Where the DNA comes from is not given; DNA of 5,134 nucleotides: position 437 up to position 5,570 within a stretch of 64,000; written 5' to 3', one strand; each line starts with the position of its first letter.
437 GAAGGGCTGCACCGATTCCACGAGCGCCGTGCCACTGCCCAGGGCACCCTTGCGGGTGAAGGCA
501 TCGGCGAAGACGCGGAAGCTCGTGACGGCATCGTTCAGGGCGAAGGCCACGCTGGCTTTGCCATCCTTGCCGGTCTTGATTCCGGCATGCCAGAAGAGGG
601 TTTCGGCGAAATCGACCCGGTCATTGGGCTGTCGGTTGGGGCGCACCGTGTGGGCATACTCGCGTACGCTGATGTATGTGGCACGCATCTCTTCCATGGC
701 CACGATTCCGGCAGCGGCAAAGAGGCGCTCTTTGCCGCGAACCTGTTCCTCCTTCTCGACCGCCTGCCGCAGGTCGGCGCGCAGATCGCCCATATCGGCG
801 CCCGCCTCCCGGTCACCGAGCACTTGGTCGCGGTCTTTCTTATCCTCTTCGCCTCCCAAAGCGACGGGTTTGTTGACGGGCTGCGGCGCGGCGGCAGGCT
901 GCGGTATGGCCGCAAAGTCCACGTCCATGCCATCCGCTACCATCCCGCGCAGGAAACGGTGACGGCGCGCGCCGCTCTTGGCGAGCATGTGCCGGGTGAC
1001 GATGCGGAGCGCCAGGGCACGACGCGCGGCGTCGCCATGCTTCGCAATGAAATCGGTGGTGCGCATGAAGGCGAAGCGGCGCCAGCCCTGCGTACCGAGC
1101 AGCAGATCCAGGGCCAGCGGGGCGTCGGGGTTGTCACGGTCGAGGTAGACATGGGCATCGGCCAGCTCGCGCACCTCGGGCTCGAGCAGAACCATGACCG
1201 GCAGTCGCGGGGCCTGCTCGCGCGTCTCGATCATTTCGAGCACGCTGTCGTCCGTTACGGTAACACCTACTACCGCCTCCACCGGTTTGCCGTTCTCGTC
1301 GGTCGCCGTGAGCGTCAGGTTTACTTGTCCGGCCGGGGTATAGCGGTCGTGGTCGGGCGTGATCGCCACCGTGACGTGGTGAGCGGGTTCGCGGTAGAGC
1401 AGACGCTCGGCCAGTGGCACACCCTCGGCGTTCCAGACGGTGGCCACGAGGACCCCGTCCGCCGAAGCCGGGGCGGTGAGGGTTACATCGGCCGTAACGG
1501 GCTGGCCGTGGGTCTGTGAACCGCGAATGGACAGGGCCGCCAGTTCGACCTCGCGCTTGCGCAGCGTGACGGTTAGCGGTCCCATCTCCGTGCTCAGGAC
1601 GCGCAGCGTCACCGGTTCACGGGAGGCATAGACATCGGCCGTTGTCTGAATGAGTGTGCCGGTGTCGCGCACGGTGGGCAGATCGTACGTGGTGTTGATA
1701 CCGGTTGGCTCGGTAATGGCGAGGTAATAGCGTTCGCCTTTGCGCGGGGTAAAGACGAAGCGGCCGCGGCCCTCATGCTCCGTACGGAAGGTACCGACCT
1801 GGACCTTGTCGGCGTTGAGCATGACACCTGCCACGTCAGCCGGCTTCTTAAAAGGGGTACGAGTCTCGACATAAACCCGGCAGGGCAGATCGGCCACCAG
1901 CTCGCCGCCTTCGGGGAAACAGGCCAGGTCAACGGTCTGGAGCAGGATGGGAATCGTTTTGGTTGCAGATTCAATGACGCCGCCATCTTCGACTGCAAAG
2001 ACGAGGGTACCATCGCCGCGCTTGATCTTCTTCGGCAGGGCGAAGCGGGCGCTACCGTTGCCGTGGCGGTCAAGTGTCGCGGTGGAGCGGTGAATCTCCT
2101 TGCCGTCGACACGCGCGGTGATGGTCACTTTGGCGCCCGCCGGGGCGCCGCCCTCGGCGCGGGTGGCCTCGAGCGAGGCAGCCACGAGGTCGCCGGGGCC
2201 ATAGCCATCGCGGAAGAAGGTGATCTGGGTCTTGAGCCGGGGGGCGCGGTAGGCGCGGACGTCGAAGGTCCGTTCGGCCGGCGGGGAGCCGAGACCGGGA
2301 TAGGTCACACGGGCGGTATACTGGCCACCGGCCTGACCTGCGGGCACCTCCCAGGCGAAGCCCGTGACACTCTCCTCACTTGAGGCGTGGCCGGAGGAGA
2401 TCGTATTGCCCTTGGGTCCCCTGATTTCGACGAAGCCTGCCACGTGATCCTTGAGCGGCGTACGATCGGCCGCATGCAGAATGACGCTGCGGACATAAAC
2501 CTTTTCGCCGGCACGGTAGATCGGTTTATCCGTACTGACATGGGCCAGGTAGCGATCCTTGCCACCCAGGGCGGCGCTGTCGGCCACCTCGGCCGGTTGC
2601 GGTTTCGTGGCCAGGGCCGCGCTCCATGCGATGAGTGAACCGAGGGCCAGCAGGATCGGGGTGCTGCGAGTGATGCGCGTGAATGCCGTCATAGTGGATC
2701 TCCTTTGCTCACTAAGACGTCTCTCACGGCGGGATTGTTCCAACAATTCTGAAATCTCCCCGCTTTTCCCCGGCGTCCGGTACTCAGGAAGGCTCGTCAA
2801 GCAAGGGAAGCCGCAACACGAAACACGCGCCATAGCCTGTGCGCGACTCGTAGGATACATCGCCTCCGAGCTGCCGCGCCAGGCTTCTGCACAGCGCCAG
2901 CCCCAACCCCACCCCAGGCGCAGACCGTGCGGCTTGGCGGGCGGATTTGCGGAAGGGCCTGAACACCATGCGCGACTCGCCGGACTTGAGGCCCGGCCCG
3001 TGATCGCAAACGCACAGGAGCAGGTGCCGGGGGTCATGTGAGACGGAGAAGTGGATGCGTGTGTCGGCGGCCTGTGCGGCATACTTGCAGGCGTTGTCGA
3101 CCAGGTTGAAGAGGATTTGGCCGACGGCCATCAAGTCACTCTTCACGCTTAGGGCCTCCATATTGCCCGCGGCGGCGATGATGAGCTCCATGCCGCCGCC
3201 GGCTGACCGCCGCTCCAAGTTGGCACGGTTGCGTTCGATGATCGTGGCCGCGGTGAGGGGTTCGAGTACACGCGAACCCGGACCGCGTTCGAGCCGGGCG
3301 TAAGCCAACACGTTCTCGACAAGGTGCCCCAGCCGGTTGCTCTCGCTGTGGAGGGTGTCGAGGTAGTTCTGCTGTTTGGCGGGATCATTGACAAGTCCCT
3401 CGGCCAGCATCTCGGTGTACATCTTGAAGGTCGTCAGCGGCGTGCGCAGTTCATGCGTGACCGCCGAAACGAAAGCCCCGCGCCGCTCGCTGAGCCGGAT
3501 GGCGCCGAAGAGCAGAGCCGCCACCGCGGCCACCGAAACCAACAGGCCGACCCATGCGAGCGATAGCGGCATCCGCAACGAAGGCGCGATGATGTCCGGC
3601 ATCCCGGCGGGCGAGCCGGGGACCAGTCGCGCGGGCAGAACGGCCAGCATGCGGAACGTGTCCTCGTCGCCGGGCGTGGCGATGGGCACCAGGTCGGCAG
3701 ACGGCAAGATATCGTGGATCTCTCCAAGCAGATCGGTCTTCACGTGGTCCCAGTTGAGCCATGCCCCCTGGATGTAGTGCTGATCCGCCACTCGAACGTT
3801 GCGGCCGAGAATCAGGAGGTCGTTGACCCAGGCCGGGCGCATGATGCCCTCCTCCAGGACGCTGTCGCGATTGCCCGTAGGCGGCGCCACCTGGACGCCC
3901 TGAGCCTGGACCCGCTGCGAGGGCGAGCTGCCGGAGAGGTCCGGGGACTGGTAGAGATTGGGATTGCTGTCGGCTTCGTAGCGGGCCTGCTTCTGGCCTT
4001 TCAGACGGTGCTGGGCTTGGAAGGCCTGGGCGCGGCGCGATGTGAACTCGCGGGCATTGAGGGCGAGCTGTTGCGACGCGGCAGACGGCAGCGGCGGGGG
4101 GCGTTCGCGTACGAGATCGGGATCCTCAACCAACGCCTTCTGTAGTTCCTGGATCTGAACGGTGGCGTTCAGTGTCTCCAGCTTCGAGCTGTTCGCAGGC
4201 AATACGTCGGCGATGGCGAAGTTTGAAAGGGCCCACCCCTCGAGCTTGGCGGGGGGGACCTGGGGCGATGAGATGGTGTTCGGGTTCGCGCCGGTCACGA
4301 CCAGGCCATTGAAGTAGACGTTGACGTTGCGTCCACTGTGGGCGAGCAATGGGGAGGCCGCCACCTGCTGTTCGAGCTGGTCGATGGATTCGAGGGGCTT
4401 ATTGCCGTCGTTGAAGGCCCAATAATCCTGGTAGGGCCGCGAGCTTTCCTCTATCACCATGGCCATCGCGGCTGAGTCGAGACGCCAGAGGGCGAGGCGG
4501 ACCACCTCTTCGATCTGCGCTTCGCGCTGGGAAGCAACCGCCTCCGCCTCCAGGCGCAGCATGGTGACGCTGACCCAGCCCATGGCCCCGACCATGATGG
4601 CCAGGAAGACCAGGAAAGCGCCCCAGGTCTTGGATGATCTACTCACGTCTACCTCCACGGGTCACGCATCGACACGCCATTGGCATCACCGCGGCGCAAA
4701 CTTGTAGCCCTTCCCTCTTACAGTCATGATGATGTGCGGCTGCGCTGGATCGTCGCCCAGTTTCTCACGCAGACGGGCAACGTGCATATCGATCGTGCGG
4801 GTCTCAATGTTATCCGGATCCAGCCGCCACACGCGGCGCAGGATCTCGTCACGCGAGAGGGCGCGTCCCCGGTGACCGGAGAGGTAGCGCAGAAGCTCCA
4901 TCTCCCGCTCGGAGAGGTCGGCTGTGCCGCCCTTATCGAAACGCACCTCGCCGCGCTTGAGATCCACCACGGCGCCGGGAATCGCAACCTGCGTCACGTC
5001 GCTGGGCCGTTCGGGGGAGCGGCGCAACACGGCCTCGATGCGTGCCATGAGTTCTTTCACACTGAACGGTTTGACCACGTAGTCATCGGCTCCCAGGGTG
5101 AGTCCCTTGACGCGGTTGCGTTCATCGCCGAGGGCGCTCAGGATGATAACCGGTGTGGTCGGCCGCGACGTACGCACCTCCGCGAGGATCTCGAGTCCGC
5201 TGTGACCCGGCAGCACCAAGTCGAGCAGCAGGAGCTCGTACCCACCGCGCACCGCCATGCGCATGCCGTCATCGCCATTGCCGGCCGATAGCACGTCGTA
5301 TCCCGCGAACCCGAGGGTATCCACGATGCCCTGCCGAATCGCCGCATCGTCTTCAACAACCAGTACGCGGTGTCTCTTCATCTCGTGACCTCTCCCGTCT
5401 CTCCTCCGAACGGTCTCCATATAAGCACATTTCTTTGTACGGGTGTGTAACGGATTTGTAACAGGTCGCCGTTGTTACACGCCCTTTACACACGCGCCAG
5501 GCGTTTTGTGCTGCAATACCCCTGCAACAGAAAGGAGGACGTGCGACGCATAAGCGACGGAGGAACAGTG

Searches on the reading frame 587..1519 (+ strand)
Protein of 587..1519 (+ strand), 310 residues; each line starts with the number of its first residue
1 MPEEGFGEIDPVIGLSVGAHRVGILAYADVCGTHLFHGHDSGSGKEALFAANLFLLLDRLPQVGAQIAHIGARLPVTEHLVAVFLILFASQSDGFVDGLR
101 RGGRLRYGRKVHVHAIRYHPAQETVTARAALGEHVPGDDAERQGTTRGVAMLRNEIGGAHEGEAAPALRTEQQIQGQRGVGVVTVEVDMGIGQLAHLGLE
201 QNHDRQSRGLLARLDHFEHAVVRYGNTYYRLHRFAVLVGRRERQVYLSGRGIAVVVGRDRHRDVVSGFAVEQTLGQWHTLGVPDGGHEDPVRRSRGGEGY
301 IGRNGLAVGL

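Call 29: search_protein_families(library=pfam, proteins=[window:587-1519:+])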
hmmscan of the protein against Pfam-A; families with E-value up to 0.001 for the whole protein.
window:587-1519:+ (310 aa): 0 families

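Call 49: find_encoding_contigs(protein=window:587-1519:+, flank=10000, max_places=4)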
Protein window:587-1519:+ (310 aa): no gene with exactly this product is on record in the collection.

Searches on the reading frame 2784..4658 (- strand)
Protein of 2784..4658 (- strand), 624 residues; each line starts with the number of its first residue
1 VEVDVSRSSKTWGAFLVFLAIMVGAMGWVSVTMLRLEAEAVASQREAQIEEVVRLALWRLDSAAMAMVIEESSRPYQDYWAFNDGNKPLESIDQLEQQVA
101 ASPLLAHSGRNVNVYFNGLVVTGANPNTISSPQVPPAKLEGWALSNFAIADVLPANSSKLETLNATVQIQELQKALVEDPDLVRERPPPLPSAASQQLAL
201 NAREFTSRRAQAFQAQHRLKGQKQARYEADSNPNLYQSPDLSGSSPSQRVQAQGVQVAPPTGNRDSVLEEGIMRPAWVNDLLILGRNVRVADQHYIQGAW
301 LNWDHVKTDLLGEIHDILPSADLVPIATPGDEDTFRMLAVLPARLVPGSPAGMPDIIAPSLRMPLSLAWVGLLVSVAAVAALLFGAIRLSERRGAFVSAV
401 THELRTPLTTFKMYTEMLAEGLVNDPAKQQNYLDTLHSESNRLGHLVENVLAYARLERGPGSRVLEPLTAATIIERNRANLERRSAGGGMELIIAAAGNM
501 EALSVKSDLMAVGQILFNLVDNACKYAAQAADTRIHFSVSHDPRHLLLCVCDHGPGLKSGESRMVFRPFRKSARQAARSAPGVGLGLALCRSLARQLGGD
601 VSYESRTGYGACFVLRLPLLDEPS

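Call 29: search_protein_families(library=pfam, proteins=[window:2784-4658:-])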
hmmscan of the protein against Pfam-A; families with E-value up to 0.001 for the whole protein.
window:2784-4658:- (624 aa): 3 families
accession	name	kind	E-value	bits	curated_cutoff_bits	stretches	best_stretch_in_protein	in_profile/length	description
PF02518.31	HATPase_c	-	3.1e-22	79.6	26.4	1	510-619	4-109/111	Histidine kinase-, DNA gyrase B-, and HSP90-like ATPase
PF00512.31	HisKA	-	5.4e-19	68.5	26.9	1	393-459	2-66/66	His Kinase A (phospho-acceptor) domain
PF13581.12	HATPase_c_2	-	7.1e-05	23.3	27.4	1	520-608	40-118/127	Histidine kinase-like ATPase domain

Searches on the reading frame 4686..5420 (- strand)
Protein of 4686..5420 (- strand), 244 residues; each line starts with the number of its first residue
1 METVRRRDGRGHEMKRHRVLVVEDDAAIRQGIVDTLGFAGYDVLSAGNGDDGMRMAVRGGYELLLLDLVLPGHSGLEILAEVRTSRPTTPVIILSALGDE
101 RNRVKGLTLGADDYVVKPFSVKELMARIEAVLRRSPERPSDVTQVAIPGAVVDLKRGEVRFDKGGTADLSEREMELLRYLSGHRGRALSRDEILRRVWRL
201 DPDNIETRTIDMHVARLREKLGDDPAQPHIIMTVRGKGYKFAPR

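Call 29: search_protein_families(library=pfam, proteins=[window:4686-5420:-])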
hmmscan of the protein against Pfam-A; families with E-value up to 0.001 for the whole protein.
window:4686-5420:- (244 aa): 2 families
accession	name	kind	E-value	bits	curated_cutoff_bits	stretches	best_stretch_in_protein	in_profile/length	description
PF00072.30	Response_reg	-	4.9e-26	91.5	30.2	1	19-129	1-111/111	Response regulator receiver domain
PF00486.34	Trans_reg_C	-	5.1e-25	87.8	26.2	1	167-241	4-77/77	Transcriptional regulatory protein, C terminal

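Call 52: find_encoding_contigs(protein=window:4686-5420:-, flank=10000, max_places=6)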
Protein window:4686-5420:- (244 aa): 4 contigs read that carry it; 3 places shown.
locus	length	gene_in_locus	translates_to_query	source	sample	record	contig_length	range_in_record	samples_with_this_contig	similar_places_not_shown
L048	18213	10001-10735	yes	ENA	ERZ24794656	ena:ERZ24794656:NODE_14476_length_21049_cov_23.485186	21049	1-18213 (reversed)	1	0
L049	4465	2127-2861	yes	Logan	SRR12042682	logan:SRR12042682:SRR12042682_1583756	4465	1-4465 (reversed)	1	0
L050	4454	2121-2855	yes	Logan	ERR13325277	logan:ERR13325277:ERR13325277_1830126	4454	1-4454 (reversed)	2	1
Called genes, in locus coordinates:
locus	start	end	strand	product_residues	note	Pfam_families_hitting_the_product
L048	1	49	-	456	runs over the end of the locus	PF11638:DnaA_N, PF01695:IstB_IS21, PF00308:Bac_DnaA, PF00004:AAA (weak), PF08299:Bac_DnaA_C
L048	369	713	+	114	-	-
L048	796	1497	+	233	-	-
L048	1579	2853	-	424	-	PF00275:EPSP_synthase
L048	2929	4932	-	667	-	PF00456:Transketolase_N, PF00676:E1_dh (weak), PF02779:Transket_pyr, PF22613:Transketolase_C_1, PF02780:Transketolase_C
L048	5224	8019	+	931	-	PF01326:PPDK_N, PF00391:PEP-utilizers, PF02896:PEP-utilizers_C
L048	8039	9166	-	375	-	-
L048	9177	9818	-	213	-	-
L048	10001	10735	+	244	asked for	PF00072:Response_reg, PF00486:Trans_reg_C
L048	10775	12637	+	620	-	PF00512:HisKA, PF02518:HATPase_c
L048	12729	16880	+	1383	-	PF01835:MG2, PF00207:A2M, PF07678:TED_complement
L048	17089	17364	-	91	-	PF13744:HTH_37 (faint), PF12844:HTH_19, PF13560:HTH_31, PF01381:HTH_3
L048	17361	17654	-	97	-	PF05973:Gp49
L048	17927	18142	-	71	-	-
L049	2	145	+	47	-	?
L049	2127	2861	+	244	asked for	PF00072:Response_reg, PF00486:Trans_reg_C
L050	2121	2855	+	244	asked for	PF00072:Response_reg, PF00486:Trans_reg_C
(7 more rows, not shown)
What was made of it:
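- Tried and rejected: I also walked off the left end of the window through another assembly (calls 49, 52).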
